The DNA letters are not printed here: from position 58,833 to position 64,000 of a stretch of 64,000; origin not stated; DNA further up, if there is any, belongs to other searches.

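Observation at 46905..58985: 12-kb array of 6.6 almost identical 1827-bp coding units inside the giant gene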

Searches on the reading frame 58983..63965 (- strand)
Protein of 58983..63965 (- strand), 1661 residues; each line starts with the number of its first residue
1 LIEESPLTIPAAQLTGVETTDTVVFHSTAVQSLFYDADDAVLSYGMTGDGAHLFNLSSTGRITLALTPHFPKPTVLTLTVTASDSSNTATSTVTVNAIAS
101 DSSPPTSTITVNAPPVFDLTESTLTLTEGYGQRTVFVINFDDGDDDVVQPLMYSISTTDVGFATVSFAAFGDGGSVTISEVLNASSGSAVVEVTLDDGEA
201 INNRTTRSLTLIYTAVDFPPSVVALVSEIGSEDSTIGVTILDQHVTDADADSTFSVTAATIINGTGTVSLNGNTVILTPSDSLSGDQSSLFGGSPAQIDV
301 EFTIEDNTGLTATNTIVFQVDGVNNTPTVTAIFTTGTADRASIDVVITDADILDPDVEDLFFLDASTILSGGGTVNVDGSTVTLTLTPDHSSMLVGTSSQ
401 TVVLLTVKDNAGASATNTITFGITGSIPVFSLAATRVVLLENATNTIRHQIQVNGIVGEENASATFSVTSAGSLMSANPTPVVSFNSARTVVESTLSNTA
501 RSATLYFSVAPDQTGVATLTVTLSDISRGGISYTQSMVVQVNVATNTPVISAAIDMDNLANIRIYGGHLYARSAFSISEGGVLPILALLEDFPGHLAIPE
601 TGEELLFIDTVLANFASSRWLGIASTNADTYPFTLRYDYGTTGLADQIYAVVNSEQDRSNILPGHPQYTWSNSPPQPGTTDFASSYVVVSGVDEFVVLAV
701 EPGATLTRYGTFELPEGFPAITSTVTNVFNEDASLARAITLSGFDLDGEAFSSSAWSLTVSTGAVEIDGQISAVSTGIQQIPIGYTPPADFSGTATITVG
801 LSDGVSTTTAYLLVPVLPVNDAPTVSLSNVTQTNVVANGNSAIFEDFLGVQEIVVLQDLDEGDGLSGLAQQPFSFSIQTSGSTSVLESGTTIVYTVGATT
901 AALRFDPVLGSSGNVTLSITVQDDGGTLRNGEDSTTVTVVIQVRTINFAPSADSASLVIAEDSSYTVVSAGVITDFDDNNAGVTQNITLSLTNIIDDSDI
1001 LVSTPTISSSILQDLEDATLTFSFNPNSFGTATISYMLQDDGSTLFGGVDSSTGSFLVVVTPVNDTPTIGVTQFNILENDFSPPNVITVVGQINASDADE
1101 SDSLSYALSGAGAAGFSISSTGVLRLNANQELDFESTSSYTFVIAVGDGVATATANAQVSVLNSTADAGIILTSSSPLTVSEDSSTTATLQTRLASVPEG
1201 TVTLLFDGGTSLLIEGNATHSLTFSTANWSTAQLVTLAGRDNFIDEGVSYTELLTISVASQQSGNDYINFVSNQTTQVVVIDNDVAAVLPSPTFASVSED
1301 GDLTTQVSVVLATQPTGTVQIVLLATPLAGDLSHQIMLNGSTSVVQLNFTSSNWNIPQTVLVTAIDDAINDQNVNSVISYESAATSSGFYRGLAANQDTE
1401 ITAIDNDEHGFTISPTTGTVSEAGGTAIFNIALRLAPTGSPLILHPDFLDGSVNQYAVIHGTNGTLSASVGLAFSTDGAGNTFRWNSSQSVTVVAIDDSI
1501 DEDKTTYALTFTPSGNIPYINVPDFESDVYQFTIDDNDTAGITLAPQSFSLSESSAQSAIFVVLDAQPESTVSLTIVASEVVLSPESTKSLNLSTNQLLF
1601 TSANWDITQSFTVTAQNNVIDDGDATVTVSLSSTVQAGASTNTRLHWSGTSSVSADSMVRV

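Call 8: search_protein_families(library=pfam, proteins=[window:58983-63965:-], max_evalue=0.01)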
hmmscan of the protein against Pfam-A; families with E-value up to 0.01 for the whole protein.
window:58983-63965:- (1661 aa): 4 families
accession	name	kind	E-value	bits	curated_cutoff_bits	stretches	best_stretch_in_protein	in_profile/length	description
PF17963.7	Big_9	-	1e-09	39.6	23.6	2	230-318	13-88/89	Bacterial Ig domain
PF00028.23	Cadherin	-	2.3e-08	34.8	28.8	1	1087-1161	12-92/93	Cadherin domain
PF23592.1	Cadherin_CELSR2_9th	-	7.1e-08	32.9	36.8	1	1063-1154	3-93/100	CELSR2-like, ninth cadherin domain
PF17803.7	Cadherin_4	-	0.0062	17.5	25.1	1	1058-1132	5-69/71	Bacterial cadherin-like domain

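Call 9: search_protein_families(library=ncbifam, proteins=[window:58983-63965:-], max_evalue=0.01)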
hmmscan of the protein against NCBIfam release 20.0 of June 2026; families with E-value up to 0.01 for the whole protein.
window:58983-63965:- (1661 aa): 1 family
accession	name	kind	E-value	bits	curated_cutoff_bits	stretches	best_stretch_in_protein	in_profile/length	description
NF012211.1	tand_rpt_95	domain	1.8e-09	37.4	90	2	730-826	3-94/98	tandem-95 repeat protein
